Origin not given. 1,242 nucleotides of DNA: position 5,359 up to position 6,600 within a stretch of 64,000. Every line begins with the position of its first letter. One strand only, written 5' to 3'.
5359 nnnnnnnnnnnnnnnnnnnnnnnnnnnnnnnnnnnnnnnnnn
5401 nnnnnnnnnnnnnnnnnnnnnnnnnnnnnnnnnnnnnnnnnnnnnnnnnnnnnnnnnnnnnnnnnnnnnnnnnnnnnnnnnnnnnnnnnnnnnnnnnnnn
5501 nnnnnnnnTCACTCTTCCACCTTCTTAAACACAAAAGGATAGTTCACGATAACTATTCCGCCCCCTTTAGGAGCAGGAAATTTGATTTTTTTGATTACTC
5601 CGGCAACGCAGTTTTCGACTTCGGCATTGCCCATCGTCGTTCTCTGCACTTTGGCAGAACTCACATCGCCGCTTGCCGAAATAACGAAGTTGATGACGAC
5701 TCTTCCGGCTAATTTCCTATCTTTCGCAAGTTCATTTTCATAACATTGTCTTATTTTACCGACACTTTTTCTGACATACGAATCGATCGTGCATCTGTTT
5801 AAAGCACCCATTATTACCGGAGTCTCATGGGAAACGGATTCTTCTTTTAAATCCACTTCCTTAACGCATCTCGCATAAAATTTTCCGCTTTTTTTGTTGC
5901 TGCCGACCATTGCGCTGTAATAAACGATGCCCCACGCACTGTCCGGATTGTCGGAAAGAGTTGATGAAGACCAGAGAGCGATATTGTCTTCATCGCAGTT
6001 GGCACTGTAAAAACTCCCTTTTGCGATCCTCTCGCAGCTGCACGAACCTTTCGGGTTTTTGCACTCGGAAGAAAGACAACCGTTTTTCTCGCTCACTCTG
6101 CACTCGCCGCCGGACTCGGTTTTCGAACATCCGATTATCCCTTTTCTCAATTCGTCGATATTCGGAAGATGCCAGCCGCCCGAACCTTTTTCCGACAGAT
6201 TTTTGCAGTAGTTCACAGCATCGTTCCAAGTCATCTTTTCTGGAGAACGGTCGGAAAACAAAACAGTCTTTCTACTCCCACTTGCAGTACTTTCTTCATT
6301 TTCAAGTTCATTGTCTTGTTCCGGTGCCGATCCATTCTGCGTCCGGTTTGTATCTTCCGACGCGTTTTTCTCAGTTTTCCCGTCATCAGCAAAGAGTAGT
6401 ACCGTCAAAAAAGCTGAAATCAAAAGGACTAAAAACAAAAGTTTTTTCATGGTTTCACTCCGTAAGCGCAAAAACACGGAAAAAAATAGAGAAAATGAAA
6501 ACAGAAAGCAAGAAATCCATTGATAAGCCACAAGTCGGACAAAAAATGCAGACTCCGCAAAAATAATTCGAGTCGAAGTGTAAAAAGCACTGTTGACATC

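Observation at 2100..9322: murJ sandwiched between, and translationally coupled to, genes that fuse Fib_succ_major to a TonB_C/AgmX-PglI-like domain, next to a TonB-like anchor protein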

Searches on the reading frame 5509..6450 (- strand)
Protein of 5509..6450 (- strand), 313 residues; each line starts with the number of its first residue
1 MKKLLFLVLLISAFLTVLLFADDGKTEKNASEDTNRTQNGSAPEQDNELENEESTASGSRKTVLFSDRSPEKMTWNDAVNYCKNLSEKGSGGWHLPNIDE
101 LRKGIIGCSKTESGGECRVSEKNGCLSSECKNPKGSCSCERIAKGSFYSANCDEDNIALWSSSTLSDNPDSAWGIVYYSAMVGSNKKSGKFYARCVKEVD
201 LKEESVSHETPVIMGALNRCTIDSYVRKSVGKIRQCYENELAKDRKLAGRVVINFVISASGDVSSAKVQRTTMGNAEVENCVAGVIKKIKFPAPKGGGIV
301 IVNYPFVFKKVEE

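Call 3: search_protein_families(library=pfam, proteins=[window:5509-6450:-], max_evalue=0.1)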
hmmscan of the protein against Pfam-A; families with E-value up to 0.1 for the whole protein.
window:5509-6450:- (313 aa): 3 families
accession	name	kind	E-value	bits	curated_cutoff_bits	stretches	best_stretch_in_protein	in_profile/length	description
PF07603.17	Lcl_C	-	1.2e-13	51.8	34.9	1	69-197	18-117/117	Lcl C-terminal domain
PF03544.19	TonB_C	-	3.5e-05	24.6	24.6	1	241-309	8-78/79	Gram-negative bacterial TonB protein C-terminal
PF03781.23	FGE-sulfatase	-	0.041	14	23.3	1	62-107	84-124/255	Sulfatase-modifying factor enzyme 1-like domain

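Call 4: search_protein_families(library=ncbifam, proteins=[window:5509-6450:-], max_evalue=0.1)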
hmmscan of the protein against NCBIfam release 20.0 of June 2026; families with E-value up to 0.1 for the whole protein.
window:5509-6450:- (313 aa): 5 families
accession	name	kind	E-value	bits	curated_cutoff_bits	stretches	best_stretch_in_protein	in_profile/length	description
NF033760.1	gliding_GltG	equivalog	2.6e-36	125.4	650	1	204-310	541-647/650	adventurous gliding motility protein GltG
NF033768.1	myxo_SS_tail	domain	1.6e-29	101.8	40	1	219-309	3-92/92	AgmX/PglI C-terminal domain-containing protein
NF033761.1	gliding_GltJ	equivalog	4.6e-11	42.5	450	1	217-308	581-671/671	adventurous gliding motility protein GltJ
TIGR01352.1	tonB_Cterm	subfamily_domain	3.4e-08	33.7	27.1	1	239-309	5-74/76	TonB family protein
NF006283.1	PRK08455.1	equivalog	0.065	12.9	187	0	5-51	27-73/182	flagellar basal body-associated protein FliL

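Call 10: find_homologous_proteins(query=window:5509-6450:-)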
Query window:5509-6450:- (313 aa): 144 proteins with E <= 0.001 among 1152 candidates; the best 120 are listed.
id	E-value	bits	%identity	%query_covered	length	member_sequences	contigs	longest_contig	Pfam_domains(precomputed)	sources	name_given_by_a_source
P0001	3.2e-191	652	94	99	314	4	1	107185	PF07603.18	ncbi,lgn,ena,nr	ncbi:TonB family protein [bacterium]|nr:TonB family protein [bacterium]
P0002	1.0e-180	618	88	83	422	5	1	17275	PF03544.20,PF07603.18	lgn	-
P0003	5.3e-180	615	85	83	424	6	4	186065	PF03544.20,PF07603.18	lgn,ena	-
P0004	1.2e-173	594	86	95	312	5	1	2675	PF07603.18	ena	-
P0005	4.8e-172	589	84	83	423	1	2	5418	PF03544.20,PF07603.18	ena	-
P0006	2.1e-171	587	83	99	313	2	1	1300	PF07603.18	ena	-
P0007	5.4e-170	583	87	93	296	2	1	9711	PF03544.20,PF07603.18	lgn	-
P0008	4.4e-167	573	79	83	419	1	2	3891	PF03544.20,PF07603.18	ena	-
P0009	1.2e-161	555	77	82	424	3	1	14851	PF03544.20,PF07603.18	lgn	-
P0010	5.3e-161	553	78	84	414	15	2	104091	PF03544.20,PF07603.18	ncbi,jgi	jgi:TonB family protein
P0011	4.4e-149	514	74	99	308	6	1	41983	PF07603.18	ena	-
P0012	6.1e-148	510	78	95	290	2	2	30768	PF07603.18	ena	-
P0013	8.7e-145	500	65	91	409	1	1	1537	PF07603.18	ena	-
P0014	4.9e-127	441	59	84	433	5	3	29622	PF03544.20,PF07603.18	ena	-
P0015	1.1e-116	407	75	79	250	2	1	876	PF07603.18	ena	-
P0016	3.2e-103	363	54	100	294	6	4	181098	PF07603.18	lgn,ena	-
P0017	2.8e-99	350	57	100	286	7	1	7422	PF07603.18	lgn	-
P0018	5.0e-99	349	56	100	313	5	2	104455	PF07603.18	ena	-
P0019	2.6e-96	341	56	100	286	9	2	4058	PF07603.18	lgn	-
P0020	8.3e-95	336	62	80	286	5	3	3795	PF07603.18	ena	-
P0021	1.4e-93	332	53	100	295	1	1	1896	PF07603.18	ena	-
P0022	2.9e-93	331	52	99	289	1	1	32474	PF07603.18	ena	-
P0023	8.5e-83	296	49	96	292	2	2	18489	PF07603.18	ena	-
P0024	4.1e-80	287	90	47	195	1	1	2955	PF07603.18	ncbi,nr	ncbi:DUF1566 domain-containing protein [bacterium]|nr:DUF1566 domain-containing protein [bacterium]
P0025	7.6e-79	283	48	100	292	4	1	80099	PF07603.18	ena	-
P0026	3.6e-72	261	44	100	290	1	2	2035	PF07603.18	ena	-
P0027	9.6e-72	260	45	100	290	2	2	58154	PF07603.18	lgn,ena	-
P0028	2.9e-71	258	44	100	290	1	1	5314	PF07603.18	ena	-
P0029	4.8e-67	244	51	79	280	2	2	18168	PF07603.18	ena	-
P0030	5.8e-66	241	49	79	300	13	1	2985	PF07603.18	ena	-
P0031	2.7e-65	239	47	79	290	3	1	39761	PF07603.18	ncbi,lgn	-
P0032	5.7e-65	238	41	99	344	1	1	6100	PF07603.18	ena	-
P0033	8.9e-65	237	43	91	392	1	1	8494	PF07603.18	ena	-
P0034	3.8e-63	232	49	44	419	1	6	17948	PF07603.18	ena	-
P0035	1.0e-62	230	47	80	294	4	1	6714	PF07603.18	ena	-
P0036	1.1e-62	230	48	79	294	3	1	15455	PF07603.18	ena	-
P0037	1.5e-62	230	46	79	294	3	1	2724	PF07603.18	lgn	-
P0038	1.5e-59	220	37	99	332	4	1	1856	PF07603.18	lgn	-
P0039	1.6e-59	220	44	91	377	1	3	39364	PF07603.18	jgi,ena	-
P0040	2.4e-59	219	49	75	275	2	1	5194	PF07603.18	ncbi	-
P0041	2.5e-59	219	39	95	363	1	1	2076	PF07603.18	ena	-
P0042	6.4e-59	218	38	99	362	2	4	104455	PF07603.18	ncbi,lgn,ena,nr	ncbi:DUF1566 domain-containing protein [bacterium]|nr:DUF1566 domain-containing protein [bacterium]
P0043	1.3e-58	217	40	99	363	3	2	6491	PF07603.18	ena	-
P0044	8.6e-58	214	37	98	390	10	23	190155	PF07603.18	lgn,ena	-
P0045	9.2e-58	214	42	91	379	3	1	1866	PF07603.18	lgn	-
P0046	1.3e-57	213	43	91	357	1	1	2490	PF07603.18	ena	-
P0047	1.6e-57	213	39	98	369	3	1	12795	PF07603.18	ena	-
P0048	5.7e-57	211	39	98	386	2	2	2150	PF07603.18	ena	-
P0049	6.9e-57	211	38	98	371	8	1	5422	PF07603.18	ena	-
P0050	1.3e-56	210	40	92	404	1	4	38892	PF07603.18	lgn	-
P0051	9.3e-55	204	39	98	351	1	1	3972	PF07603.18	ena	-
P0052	1.1e-54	204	36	98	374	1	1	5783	PF07603.18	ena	-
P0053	2.7e-54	203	41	89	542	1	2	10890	PF07603.18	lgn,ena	-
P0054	8.0e-54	201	43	79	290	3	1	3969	PF07603.18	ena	-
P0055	6.8e-53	198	43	79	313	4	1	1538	PF07603.18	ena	-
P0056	2.9e-52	196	46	43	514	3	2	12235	PF07603.18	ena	-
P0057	7.0e-51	191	36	98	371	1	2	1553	PF07603.18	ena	-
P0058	1.1e-50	191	42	91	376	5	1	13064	PF07603.18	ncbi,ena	-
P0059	5.8e-50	188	54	64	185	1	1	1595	PF07603.18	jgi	jgi:hypothetical protein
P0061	1.7e-46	177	44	56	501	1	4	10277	PF26707.1,PF07603.18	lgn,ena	-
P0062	3.7e-44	169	46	47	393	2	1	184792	PF07603.18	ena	-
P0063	2.7e-43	167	43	63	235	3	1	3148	PF07603.18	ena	-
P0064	5.6e-43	165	40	43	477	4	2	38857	PF07603.18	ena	-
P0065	2.7e-42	163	47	43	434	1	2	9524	PF07603.18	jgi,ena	-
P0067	7.0e-39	152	74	32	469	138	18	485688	-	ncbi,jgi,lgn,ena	jgi:low affinity Fe/Cu permease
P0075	2.0e-36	144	70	32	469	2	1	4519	-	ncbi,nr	ncbi:MAG TPA: AgmX/PglI C-terminal domain-containing protein [bacterium]|nr:AgmX/PglI C-terminal dom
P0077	2.0e-36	144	70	32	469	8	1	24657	-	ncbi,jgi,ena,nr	ncbi:MAG TPA: AgmX/PglI C-terminal domain-containing protein [bacterium]|nr:AgmX/PglI C-terminal dom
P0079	2.6e-36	144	70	32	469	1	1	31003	-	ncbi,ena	-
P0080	2.6e-36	144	70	32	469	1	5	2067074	-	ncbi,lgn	ncbi:MAG: AgmX/PglI C-terminal domain-containing protein [bacterium]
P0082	3.0e-36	143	69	32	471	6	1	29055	-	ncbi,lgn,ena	-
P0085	7.0e-36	142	69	32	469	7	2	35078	-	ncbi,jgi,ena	-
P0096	1.1e-34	138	62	32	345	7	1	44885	-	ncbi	-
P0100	2.7e-34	137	35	50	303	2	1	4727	PF26707.1,PF07603.18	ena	-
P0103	6.1e-34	136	41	63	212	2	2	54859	PF07603.18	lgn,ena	-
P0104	1.1e-33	135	55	42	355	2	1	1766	PF07603.18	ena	-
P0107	6.7e-32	129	53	43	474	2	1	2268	PF07603.18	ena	-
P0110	2.7e-30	124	49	47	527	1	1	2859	PF00085.27,PF07603.18,PF08534.17,PF13905.13,PF00578.28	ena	-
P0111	2.8e-30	124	53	43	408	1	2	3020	PF07603.18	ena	-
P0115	8.8e-28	116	48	43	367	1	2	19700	PF07603.18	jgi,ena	-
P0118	3.2e-24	104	35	63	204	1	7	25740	PF07603.18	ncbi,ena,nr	ncbi:DUF1566 domain-containing protein [bacterium]|nr:DUF1566 domain-containing protein [bacterium]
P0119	3.7e-24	104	41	43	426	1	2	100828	PF07603.18,PF05689.19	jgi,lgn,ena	-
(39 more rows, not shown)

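Call 11: search_solved_structures(query=window:5509-6450:-, max_evalue=10, show_alignments=3)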
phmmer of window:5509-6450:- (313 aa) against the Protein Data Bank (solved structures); distinct sequences matched with E-value up to 10: 3.
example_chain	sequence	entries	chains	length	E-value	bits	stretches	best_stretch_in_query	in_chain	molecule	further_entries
5lw8_A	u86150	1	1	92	0.42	13.1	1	240-308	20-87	Protein TonB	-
8rd6_A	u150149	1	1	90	0.49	12.9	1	242-306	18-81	Protein TonB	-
6sly_A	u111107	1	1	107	0.53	12.7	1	240-307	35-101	Protein TonB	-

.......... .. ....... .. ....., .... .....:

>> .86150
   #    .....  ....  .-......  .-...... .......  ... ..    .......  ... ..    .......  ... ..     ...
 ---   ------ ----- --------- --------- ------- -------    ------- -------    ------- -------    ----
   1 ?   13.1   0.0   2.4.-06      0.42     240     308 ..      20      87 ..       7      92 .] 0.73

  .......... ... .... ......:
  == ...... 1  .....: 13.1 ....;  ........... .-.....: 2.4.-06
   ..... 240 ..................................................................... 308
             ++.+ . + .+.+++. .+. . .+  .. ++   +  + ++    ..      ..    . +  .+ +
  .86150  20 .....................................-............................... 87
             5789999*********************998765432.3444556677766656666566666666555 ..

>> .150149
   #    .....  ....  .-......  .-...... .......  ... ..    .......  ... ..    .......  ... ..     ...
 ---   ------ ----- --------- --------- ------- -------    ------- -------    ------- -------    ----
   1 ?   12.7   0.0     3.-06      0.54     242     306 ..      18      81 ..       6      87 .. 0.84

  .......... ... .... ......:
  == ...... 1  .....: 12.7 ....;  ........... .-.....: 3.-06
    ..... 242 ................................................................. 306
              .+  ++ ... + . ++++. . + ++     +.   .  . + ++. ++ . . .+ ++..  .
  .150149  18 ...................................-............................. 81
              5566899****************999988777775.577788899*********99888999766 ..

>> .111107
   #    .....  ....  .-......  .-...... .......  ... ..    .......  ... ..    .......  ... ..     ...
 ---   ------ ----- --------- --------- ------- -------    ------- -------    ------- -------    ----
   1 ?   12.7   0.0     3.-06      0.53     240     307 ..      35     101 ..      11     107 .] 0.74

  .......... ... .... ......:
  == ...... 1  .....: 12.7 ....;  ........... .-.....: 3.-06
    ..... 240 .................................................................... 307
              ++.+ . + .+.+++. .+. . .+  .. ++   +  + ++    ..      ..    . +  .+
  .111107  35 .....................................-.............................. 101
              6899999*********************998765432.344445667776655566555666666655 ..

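Call 26: find_encoding_contigs(protein=P0044, flank=8000, max_places=4)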
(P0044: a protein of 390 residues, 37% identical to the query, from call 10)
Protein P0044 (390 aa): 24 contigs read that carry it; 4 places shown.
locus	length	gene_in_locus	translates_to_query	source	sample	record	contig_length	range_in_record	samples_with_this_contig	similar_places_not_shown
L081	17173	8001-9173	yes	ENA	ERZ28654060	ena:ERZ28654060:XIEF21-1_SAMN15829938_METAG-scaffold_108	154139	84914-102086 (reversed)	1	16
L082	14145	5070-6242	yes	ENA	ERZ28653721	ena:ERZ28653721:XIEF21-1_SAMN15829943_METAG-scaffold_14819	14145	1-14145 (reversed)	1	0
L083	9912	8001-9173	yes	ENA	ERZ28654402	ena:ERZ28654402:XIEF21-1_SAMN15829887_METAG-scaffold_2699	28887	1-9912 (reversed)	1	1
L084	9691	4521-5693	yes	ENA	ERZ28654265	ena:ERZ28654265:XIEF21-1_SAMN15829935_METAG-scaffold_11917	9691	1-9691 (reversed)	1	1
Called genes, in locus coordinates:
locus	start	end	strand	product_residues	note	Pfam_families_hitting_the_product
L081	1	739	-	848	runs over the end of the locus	PF00082:Peptidase_S8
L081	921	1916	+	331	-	PF01515:PTA_PTB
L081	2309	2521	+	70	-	PF27846:tSAM_targ_Cxxx_rpt (weak)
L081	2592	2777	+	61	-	-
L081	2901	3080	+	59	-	-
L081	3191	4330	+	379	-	PF13353:Fer4_12 (weak), PF04055:Radical_SAM (weak)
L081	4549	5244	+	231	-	PF07603:Lcl_C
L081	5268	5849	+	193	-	-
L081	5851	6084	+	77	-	-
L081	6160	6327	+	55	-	-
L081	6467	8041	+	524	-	PF03023:MurJ, PF01554:MatE (faint), PF13440:Polysacc_synt_3 (weak)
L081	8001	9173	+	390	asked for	PF07603:Lcl_C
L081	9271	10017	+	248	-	-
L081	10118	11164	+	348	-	-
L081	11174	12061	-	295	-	PF02574:S-methyl_trans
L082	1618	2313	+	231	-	PF07603:Lcl_C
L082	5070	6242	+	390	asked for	PF07603:Lcl_C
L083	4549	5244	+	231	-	PF07603:Lcl_C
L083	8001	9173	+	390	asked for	PF07603:Lcl_C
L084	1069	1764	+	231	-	PF07603:Lcl_C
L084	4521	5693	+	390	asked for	PF07603:Lcl_C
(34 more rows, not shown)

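Call 27: find_encoding_contigs(protein=P0016, flank=8000, max_places=3)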
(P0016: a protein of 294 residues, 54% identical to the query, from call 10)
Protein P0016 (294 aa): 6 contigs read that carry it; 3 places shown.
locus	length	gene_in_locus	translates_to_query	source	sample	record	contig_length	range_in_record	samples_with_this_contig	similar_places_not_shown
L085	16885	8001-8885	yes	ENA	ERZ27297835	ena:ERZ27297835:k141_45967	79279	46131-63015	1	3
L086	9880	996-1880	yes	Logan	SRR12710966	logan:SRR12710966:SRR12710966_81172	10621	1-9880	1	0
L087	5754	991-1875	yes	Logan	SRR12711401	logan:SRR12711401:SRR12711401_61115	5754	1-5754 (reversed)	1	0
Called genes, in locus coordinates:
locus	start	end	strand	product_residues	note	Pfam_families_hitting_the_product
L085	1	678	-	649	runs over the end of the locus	PF02518:HATPase_c (weak), PF13589:HATPase_c_3, PF00183:HSP90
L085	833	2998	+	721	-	-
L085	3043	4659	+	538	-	-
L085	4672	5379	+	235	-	PF00005:ABC_tran, PF13304:AAA_21 (faint)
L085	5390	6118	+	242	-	-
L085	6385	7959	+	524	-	PF09820:AAA-ATPase_like, PF08011:PDDEXK_9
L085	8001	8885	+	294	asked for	PF07603:Lcl_C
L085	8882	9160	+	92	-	PF12637:TSCPD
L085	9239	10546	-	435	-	PF13173:AAA_14, PF13635:DUF4143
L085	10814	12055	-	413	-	PF13173:AAA_14, PF13635:DUF4143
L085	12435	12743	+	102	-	PF04221:RelB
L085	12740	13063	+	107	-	PF05016:ParE_toxin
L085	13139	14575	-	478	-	PF02386:TrkH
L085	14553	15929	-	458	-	PF01488:Shikimate_DH (faint), PF02254:TrkA_N, PF13241:NAD_binding_7 (faint), PF02080:TrkA_C, PF02254:TrkA_N, PF02080:TrkA_C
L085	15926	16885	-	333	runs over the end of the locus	-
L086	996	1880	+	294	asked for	PF07603:Lcl_C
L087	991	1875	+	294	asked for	PF07603:Lcl_C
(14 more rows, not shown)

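Call 28: predict_structure(alignment_id=A1)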
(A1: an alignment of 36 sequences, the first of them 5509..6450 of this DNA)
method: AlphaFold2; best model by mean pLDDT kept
length: 313 residues; sequences in the alignment: 36
mean_pLDDT: 65.3   pTM: 0.44
mean pLDDT of the five models: 65.3, 57.9, 53.4, 51.5, 49.3
residues with pLDDT >= 90: 32; 70-90: 113; 50-70: 102; < 50: 66
segments of 3 or more residues with pLDDT < 50: 15-59, 131-135, 143-146, 202-209
pLDDT, mean of each block of 10 residues (from residue 1): 56 49 29 26 25 32 73 86 69 76 66 58 53 53 53 58 59 64 73 78 41 63 82 90 86 89 90 89 95 80 83 56
secondary structure, 60 per line:
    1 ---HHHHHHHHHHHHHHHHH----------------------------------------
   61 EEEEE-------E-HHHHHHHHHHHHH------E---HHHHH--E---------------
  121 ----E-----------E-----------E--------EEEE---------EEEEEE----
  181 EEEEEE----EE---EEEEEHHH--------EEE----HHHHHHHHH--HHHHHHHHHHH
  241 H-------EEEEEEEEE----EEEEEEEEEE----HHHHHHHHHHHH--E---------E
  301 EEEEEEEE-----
elements in order: H4-20 E61-65 H75-87 H98-102 E158-161 E171-176 E181-186 E196-200 E212-214 H219-227 H230-241 E249-257 E262-271 H276-287 E300-308

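Call 30: fold_search(model_id=the predicted structure, library=pdb)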
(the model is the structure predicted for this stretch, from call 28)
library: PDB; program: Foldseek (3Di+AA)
matches with E <= 10: 295; with E <= 0.001: 0
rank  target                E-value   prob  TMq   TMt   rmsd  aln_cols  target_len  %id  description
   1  5lw8_MODEL_1_A        1.7e-03  1.00  0.20  0.55   4.6        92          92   21  NMR solution structure of Helicobacter pylori TonB-CTD (residues 194-285) (released 2016-10-19)
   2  6sly_MODEL_1_A        1.9e-03  1.00  0.21  0.54   6.0       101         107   21  NMR solution structure of Helicobacter pylori TonB-CTD (residues 179-285) (released 2020-03-25)
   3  7zc8_A                2.6e-03  1.00  0.20  0.62   2.6        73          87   22  Crystal structure of the C-terminal domain of FusB, a TonB homologue (released 2022-08-17)
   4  6fip_MODEL_1_A        3.1e-03  1.00  0.20  0.56   3.5        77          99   22  Solution NMR structure of Pseudomonas aeruginosa TonB CTD (released 2018-08-29)
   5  2x9a_B                3.1e-03  0.99  0.17  0.46   6.4        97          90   15  crystal structure of g3p from phage IF1 in complex with its coreceptor, the C-terminal domain of TolA (released 2010-12-01)
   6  9dc4_T                6.4e-03  1.00  0.19  0.65   2.0        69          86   22  Transferrin Binding Protein A in complex with transferrin binding protein B, transferrin and globular domain of TonB (released 2026-03-04)
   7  7zc8_B                8.1e-03  1.00  0.18  0.58   3.9        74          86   23  Crystal structure of the C-terminal domain of FusB, a TonB homologue (released 2022-08-17)
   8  2gsk_B                1.0e-02  1.00  0.18  0.62   3.4        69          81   23  Structure of the BtuB:TonB Complex (released 2006-06-13)
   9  9ddz                  1.2e-02  1.00  0.20  0.69   1.9        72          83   21  Crystal Structure of Neisseria meningitidis TonB C-terminus domain (globular domain) (released 2026-03-04)
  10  1tol                  1.5e-02  0.69  0.15  0.28  13.1       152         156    8  FUSION OF N-TERMINAL DOMAIN OF THE MINOR COAT PROTEIN FROM GENE III IN PHAGE M13, AND C-TERMINAL DOMAIN OF E. COLI PROTE (released 1999-05-20)
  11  1u07_A                2.0e-02  0.98  0.18  0.55   8.1       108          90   17  Crystal Structure of the 92-residue C-term. part of TonB with significant structural changes compared to shorter fragm (released 2004-11-30)
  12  8q4e_A                2.1e-02  1.00  0.26  0.58   5.9       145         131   15  Structure of Legionella pneumophila Lcl C-terminal domain (released 2023-12-27)
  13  1u07_B                2.5e-02  0.98  0.17  0.51   4.2        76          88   22  Crystal Structure of the 92-residue C-term. part of TonB with significant structural changes compared to shorter fragm (released 2004-11-30)
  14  1xx3_MODEL_1_A        2.8e-02  1.00  0.19  0.58   3.7        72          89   21  Solution Structure of Escherichia coli TonB-CTD (released 2005-02-15)
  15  3qdp                  2.8e-02  0.97  0.19  0.50   4.9        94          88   14  Structural characterization of the interaction of colicin A, colicin N, and TolB with TolAIII translocon (released 2012-01-25)
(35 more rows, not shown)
